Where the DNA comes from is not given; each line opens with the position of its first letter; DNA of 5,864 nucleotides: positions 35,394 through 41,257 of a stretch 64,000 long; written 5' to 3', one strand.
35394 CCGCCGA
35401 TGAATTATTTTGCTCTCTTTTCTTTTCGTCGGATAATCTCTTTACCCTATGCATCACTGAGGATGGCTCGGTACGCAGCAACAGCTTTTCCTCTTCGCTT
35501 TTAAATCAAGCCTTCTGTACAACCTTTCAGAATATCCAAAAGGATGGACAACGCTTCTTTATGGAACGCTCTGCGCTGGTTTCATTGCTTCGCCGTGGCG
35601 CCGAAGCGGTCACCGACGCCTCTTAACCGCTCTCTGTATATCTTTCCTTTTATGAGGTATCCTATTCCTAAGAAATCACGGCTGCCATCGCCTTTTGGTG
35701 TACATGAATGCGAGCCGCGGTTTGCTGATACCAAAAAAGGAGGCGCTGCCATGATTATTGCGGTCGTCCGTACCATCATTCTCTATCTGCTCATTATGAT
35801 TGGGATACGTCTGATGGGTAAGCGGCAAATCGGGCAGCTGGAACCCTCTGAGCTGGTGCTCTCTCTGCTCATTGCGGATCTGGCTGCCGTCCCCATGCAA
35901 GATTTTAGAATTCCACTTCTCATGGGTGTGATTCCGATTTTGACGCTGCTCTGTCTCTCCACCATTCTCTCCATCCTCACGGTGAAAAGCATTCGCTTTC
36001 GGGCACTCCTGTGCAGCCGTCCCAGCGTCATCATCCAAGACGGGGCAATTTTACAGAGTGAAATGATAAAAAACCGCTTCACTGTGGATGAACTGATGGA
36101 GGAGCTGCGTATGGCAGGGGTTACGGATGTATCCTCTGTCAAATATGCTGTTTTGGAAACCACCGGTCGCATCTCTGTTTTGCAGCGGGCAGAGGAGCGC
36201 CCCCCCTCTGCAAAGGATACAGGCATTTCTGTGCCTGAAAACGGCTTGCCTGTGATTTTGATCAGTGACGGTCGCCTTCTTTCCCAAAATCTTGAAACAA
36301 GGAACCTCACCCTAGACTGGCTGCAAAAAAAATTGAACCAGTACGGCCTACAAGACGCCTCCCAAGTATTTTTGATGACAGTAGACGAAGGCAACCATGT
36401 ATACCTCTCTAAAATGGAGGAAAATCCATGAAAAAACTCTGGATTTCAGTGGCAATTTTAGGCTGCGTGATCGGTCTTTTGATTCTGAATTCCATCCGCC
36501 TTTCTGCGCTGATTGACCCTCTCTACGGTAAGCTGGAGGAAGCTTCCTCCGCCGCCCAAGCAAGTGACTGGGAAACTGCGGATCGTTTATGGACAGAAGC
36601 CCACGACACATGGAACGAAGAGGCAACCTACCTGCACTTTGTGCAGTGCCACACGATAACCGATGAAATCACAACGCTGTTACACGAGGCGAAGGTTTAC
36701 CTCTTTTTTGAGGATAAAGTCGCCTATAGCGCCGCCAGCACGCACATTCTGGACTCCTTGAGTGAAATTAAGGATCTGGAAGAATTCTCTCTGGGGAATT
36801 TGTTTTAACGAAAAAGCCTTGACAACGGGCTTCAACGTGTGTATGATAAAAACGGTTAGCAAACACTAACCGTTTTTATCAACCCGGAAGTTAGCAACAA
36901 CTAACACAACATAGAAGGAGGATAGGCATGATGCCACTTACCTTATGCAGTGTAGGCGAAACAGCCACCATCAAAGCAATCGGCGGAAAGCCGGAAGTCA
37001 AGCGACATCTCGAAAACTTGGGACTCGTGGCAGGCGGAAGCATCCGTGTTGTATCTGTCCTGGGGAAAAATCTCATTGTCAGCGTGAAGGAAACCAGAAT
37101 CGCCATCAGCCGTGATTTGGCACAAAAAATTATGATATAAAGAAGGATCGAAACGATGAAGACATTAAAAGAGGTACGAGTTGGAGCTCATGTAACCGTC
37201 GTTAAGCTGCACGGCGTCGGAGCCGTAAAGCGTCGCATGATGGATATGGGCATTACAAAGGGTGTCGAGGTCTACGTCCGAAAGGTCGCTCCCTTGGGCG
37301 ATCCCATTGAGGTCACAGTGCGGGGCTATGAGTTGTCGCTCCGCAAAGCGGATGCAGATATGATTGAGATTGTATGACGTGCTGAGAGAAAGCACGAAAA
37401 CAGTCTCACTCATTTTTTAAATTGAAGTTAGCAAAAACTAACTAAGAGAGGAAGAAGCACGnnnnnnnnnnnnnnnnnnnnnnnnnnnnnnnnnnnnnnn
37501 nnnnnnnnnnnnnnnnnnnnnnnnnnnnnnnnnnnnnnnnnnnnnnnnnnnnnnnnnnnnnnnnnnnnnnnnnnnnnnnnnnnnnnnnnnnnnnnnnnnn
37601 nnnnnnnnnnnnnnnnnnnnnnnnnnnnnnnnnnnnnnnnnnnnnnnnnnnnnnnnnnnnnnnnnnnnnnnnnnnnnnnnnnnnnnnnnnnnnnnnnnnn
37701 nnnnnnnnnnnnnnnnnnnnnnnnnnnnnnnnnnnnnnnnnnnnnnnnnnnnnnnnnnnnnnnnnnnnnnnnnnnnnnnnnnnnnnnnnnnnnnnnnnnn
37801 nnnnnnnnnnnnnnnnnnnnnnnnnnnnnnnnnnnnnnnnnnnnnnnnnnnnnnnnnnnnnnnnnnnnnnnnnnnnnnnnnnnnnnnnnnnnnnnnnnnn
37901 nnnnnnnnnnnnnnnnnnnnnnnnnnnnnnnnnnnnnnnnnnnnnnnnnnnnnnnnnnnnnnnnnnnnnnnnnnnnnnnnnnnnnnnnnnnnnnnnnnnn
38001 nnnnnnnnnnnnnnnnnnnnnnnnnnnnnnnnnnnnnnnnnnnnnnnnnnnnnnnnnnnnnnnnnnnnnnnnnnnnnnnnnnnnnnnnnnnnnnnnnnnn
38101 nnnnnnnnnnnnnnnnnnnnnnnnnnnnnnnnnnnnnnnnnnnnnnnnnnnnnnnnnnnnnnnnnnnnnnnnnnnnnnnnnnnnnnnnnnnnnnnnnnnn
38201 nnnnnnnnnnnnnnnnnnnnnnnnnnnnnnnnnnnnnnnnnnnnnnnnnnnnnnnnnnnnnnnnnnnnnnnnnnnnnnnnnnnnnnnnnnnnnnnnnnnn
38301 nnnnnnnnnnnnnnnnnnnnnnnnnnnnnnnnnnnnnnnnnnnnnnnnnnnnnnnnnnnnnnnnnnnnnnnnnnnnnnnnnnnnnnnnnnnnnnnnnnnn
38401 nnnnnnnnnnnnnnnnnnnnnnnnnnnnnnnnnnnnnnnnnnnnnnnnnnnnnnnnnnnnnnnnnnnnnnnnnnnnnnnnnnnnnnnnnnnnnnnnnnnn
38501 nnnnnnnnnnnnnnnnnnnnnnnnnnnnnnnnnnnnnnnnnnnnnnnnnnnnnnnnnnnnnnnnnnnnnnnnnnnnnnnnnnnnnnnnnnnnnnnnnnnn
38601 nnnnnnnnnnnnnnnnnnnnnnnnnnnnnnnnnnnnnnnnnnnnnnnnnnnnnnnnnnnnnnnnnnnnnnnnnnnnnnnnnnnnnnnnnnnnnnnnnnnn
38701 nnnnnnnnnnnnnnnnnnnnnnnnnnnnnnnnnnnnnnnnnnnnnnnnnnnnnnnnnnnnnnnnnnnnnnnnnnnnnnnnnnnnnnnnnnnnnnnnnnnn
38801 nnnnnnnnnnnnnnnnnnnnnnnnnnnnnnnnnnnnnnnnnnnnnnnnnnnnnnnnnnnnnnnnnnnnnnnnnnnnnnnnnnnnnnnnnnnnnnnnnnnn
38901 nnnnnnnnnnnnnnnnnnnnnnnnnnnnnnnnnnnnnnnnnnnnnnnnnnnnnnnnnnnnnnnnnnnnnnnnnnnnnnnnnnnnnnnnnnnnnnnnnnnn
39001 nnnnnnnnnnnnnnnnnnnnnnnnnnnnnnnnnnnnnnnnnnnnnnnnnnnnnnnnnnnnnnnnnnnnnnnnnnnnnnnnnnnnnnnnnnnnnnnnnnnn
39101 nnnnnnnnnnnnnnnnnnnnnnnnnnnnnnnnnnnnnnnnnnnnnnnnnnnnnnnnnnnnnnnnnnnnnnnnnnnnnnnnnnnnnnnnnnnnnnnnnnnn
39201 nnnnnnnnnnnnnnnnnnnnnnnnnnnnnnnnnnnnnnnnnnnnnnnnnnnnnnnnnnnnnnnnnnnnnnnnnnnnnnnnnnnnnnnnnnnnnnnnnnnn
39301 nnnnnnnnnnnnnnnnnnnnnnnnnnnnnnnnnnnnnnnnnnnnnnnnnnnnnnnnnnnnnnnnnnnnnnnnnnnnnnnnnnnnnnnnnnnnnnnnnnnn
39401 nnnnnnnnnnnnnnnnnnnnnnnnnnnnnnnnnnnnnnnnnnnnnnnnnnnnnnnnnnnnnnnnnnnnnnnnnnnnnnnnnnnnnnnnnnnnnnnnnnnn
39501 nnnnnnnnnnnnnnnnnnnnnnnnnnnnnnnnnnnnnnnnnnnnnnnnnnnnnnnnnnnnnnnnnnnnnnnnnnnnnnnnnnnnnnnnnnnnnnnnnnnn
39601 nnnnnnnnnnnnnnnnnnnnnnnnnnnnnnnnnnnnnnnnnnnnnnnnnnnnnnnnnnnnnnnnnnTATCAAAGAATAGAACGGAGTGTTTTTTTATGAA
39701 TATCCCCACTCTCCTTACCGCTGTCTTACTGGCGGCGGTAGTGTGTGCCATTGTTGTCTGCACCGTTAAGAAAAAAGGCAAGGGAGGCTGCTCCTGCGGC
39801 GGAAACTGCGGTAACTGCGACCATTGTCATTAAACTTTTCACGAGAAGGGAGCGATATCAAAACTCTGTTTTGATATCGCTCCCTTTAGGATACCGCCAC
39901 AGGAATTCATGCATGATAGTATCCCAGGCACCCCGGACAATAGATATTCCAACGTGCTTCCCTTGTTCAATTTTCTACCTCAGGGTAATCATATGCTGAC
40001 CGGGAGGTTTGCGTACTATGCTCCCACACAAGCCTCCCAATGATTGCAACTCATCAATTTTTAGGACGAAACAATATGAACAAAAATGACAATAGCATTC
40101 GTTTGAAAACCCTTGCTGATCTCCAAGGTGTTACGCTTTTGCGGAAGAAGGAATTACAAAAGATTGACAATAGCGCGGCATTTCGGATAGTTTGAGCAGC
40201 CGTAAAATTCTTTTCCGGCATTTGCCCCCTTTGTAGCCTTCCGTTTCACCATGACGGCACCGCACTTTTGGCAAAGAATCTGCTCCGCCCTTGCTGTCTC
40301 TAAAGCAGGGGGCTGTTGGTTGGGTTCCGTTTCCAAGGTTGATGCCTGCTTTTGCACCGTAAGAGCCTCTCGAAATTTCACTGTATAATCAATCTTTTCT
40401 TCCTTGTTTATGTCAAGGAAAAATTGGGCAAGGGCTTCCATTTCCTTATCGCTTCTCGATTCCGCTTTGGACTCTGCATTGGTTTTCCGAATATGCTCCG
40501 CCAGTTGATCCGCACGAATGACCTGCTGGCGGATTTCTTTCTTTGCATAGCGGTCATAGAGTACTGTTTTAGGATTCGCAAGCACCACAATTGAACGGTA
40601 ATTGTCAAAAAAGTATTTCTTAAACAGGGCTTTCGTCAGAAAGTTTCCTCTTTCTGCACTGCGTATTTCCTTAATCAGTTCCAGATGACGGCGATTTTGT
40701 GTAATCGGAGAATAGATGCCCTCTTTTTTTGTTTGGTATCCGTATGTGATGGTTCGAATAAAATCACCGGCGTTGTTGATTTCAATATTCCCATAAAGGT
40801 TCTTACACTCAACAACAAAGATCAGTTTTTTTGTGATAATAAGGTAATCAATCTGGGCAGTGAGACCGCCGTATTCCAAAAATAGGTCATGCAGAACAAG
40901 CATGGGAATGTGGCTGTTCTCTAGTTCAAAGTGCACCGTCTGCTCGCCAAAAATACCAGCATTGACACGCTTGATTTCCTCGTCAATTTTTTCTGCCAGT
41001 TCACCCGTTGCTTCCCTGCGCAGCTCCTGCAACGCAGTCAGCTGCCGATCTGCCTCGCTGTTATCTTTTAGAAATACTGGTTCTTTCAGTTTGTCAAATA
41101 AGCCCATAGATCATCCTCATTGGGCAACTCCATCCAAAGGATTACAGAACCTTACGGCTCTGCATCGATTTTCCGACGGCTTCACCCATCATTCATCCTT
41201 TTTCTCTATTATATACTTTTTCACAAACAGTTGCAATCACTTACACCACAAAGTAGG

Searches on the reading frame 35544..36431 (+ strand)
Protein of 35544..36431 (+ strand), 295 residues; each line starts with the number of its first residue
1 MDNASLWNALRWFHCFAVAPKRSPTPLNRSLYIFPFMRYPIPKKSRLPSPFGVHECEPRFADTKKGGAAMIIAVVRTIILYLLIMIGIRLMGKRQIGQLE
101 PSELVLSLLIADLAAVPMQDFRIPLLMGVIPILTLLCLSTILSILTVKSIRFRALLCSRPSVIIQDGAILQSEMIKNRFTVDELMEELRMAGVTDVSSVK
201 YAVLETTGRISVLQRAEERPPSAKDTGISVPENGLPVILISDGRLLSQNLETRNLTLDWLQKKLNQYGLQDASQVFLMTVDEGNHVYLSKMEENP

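Call 71: search_protein_families(library=pfam, proteins=[window:35544-36431:+], max_evalue=0.00001)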
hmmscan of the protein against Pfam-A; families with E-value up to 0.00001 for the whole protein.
window:35544-36431:+ (295 aa): 1 family
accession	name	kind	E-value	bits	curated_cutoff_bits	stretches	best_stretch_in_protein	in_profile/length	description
PF04239.17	DUF421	-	4.2e-37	126.9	23.6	1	148-281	2-129/129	YetF C-terminal domain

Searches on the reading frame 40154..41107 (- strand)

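Call 71: search_protein_families(library=pfam, proteins=[window:40154-41107:-], max_evalue=0.00001)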
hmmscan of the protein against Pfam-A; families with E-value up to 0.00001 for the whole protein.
window:40154-41107:- (317 aa): 2 families
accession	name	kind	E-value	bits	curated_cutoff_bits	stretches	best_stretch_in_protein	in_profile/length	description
PF08378.17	NERD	-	4.6e-18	66.2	22.1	1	51-152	2-96/111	Nuclease-related domain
PF01396.24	Zn_ribbon_Top1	-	6.5e-11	42.3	32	1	277-315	2-35/39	Topoisomerase DNA binding C4 zinc finger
